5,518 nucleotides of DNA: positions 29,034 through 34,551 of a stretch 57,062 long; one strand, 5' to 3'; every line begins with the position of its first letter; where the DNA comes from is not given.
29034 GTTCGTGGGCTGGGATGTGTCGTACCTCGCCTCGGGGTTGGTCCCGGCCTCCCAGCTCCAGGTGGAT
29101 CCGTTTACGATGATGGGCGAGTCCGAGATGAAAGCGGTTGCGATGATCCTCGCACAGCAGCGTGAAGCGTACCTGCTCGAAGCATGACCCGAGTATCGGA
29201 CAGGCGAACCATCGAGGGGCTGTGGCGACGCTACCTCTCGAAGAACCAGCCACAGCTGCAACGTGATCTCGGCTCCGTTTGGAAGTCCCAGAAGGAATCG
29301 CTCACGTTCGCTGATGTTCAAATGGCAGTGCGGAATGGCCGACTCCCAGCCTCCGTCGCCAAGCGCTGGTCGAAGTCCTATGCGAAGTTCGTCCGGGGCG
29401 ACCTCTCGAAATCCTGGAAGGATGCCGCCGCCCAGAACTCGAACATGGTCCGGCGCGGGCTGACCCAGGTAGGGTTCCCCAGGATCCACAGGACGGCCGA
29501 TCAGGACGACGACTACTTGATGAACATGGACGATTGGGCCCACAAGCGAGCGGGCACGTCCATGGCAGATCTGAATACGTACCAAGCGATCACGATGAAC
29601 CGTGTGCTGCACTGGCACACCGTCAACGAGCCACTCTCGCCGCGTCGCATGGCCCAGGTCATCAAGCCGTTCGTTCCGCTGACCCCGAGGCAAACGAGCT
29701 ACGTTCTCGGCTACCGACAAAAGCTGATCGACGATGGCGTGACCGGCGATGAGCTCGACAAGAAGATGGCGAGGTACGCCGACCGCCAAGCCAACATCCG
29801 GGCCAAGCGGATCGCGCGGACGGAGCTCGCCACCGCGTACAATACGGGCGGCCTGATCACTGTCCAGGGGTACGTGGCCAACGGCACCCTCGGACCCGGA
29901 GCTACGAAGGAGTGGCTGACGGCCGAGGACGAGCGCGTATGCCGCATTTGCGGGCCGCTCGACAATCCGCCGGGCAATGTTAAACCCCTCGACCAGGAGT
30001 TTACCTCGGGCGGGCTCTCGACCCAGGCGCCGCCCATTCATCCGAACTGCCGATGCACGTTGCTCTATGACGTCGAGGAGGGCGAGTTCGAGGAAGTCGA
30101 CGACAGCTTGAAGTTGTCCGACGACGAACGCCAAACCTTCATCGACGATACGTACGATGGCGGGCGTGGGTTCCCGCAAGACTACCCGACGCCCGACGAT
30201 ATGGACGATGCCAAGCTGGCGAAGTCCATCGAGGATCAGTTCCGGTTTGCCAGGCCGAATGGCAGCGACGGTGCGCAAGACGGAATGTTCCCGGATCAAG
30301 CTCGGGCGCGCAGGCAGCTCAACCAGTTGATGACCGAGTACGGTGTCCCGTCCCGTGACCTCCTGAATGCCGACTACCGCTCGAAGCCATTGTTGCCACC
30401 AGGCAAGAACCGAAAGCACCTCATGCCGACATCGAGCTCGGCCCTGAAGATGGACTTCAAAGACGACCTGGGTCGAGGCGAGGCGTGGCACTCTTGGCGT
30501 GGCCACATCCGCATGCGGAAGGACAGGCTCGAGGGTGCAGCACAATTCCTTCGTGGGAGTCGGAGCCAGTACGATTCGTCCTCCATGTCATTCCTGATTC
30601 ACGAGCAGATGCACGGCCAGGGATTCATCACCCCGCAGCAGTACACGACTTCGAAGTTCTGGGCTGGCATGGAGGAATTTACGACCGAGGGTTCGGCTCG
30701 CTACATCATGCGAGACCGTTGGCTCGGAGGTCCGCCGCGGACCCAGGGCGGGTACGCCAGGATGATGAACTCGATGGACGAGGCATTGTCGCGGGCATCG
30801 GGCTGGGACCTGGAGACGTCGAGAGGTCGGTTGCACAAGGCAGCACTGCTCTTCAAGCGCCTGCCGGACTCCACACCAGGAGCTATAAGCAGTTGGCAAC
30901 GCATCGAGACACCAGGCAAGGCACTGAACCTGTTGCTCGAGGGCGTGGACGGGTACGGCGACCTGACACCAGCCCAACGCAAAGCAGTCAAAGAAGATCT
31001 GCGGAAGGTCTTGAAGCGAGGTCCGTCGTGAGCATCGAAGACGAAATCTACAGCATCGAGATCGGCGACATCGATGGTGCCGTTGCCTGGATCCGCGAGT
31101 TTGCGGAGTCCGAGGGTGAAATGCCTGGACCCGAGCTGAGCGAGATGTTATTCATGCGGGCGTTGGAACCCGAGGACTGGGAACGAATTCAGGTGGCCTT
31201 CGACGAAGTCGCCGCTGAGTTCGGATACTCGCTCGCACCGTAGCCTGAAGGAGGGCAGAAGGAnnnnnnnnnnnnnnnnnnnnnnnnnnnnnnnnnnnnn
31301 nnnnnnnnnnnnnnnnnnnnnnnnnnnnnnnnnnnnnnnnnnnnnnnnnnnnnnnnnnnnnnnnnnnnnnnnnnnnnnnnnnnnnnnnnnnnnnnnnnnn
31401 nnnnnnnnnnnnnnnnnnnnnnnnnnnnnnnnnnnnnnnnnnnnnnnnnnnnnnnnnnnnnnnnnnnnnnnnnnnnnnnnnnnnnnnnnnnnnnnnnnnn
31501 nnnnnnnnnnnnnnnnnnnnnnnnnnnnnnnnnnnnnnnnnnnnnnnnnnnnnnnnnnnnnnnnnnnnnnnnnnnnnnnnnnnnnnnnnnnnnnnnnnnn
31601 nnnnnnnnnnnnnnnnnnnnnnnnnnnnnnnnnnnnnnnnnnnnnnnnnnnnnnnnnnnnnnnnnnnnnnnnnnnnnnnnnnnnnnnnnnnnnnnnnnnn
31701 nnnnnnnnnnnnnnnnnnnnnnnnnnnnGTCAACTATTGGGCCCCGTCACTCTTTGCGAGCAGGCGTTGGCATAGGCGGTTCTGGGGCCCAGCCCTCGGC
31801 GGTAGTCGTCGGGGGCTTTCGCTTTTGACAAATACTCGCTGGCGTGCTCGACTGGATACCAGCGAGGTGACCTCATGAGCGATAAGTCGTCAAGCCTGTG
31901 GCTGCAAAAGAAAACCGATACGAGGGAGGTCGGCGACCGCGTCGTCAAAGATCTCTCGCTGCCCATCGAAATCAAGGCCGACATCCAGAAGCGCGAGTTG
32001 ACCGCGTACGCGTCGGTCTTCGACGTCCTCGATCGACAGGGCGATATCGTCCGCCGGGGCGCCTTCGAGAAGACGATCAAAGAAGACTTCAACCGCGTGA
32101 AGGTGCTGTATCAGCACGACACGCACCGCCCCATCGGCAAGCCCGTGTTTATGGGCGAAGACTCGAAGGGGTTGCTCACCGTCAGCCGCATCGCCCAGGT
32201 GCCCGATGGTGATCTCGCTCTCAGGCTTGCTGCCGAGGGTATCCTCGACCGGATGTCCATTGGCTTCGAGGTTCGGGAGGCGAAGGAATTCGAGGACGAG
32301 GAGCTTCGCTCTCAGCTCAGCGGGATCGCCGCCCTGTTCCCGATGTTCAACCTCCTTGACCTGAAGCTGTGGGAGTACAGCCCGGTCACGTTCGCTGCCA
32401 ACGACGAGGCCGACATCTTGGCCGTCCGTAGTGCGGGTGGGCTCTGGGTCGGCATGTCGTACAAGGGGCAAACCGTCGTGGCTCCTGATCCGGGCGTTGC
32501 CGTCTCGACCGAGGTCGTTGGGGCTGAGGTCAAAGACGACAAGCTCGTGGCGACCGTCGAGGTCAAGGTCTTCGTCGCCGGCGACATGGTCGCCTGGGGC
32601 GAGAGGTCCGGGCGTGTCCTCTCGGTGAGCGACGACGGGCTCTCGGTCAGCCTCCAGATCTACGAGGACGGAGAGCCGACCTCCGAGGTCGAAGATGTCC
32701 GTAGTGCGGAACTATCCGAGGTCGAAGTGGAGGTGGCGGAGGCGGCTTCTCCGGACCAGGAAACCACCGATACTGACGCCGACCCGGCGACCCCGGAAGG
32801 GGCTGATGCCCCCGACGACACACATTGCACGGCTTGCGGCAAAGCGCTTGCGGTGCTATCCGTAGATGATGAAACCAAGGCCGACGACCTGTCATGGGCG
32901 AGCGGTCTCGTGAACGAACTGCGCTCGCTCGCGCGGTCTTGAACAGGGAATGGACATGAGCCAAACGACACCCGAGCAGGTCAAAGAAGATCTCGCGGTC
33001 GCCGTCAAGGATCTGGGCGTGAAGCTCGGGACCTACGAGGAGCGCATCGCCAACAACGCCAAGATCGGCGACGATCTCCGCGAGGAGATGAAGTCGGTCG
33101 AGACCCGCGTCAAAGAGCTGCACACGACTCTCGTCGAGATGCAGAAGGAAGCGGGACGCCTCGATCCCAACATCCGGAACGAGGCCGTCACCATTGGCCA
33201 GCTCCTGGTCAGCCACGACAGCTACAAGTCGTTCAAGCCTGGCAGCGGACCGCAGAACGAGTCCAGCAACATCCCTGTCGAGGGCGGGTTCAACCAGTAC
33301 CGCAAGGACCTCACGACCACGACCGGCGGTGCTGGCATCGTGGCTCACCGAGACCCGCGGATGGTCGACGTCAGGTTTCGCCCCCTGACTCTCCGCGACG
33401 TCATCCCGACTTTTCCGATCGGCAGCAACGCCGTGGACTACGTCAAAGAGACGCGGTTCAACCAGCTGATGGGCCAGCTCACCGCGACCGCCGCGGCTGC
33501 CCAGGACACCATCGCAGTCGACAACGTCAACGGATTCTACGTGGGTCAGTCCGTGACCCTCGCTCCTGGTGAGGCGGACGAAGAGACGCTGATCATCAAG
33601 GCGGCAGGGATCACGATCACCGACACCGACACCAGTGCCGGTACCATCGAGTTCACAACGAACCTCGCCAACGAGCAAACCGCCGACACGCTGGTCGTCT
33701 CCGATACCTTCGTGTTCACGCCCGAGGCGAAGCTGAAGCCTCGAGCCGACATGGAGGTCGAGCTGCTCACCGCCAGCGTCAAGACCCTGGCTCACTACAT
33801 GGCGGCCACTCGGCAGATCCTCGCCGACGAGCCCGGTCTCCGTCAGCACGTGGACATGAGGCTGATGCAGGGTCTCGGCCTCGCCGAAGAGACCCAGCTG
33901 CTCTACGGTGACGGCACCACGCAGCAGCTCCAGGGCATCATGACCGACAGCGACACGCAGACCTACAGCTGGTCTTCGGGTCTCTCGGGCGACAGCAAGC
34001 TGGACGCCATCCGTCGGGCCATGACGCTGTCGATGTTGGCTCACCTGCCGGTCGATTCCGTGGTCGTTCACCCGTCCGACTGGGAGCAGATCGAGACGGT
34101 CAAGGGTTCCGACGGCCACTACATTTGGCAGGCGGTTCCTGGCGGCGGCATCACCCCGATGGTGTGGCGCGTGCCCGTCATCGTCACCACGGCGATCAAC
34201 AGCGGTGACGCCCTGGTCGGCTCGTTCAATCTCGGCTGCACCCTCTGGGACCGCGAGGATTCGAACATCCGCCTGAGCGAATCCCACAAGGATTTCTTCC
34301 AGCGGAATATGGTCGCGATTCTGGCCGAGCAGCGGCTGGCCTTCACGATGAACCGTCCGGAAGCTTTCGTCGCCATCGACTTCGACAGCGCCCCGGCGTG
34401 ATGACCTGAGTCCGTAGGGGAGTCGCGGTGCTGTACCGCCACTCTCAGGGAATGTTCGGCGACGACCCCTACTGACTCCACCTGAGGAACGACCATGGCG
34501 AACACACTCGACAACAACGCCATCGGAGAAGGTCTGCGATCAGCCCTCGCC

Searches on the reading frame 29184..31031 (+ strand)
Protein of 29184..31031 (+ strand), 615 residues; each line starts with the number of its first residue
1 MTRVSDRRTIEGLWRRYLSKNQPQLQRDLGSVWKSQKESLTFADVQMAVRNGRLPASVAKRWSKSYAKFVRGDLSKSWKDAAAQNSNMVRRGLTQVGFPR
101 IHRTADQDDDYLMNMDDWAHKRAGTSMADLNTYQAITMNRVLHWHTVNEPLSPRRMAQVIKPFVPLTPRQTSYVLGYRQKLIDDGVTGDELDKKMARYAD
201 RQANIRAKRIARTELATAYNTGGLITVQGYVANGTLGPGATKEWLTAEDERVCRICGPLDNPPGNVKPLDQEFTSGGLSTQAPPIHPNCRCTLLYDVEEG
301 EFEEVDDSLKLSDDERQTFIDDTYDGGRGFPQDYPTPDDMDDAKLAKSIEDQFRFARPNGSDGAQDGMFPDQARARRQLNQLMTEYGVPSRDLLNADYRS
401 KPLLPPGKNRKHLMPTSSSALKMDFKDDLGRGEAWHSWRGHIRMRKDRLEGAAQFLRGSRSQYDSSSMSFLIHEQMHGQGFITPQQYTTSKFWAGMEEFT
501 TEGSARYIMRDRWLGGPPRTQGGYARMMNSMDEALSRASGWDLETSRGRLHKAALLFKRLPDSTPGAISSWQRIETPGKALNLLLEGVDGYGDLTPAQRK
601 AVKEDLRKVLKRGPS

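Call 27: search_protein_families(library=phrogs, proteins=[window:29184-31031:+], max_evalue=0.00001)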
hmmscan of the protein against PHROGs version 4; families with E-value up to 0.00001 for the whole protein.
window:29184-31031:+ (615 aa): 10 families
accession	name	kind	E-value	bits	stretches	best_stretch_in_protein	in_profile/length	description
phrog_28652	-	unknown function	7.7e-23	82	1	15-296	23-299/497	-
phrog_2468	-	head and packaging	2.5e-21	77.4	1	15-298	37-274/303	head morphogenesis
phrog_3517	-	head and packaging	8.1e-19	69.1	1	149-308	143-340/371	head morphogenesis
phrog_2662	-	head and packaging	1.6e-17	64.4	1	182-300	595-712/717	portal protein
phrog_6577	-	unknown function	2e-17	63.8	1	183-304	128-237/1066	-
phrog_115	-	head and packaging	4.5e-15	56.8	1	190-306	226-327/665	minor head protein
phrog_595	-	head and packaging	1.6e-14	55.2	1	185-313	200-314/513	head maturation protease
phrog_4728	-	head and packaging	4.4e-12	46.6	1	184-303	198-306/591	head morphogenesis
phrog_16493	-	head and packaging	1.6e-11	44.6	1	152-292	139-280/535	head maturation protease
phrog_2841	-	head and packaging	9.7e-08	32.5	1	191-299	216-309/525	minor head protein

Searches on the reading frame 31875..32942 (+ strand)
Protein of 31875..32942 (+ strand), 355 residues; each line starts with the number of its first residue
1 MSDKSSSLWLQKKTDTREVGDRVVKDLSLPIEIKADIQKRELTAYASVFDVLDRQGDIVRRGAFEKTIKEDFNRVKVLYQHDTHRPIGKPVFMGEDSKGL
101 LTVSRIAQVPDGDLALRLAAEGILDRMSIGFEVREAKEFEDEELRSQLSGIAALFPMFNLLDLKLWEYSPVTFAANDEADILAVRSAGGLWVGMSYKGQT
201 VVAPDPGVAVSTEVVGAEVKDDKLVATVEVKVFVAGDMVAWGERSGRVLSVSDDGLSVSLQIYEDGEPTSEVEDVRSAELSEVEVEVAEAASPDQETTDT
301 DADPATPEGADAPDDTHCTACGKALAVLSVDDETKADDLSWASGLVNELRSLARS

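Call 27: search_protein_families(library=phrogs, proteins=[window:31875-32942:+], max_evalue=0.00001)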
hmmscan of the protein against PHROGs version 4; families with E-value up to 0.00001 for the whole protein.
window:31875-32942:+ (355 aa): 5 families
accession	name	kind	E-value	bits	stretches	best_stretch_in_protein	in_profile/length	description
phrog_80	-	head and packaging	2.5e-41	143.6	1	26-187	219-381/607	head maturation protease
phrog_3244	-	head and packaging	3.8e-22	80.4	1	28-187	17-183/326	head maturation protease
phrog_617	-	head and packaging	1.2e-12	48.5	1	35-186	21-163/626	major head protein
phrog_2263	-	head and packaging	2.1e-11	44.4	1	34-141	33-141/551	major head protein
phrog_9644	-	head and packaging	3.9e-09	37.3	1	23-187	146-309/341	head maturation protease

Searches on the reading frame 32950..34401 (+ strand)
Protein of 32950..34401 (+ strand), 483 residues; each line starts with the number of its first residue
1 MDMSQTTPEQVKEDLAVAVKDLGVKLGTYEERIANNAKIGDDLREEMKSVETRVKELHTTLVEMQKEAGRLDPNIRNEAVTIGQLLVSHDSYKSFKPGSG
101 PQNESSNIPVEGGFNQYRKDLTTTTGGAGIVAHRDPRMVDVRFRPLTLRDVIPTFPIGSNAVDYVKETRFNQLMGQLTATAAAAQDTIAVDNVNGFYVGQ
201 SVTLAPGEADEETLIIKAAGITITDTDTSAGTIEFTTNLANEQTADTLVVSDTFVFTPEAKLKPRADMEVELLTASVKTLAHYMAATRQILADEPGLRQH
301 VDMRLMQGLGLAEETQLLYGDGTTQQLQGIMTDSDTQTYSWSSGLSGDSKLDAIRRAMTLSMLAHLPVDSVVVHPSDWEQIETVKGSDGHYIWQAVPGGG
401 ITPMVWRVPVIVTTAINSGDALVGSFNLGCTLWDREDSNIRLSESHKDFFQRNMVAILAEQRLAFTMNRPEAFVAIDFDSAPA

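Call 27: search_protein_families(library=phrogs, proteins=[window:32950-34401:+], max_evalue=0.00001)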
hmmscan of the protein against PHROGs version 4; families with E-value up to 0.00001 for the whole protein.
window:32950-34401:+ (483 aa): 2 families
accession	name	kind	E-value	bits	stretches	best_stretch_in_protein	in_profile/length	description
phrog_10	-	head and packaging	4e-54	185.8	1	252-482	412-639/752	major head protein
phrog_2263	-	head and packaging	2.5e-11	44.2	1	264-482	334-547/551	major head protein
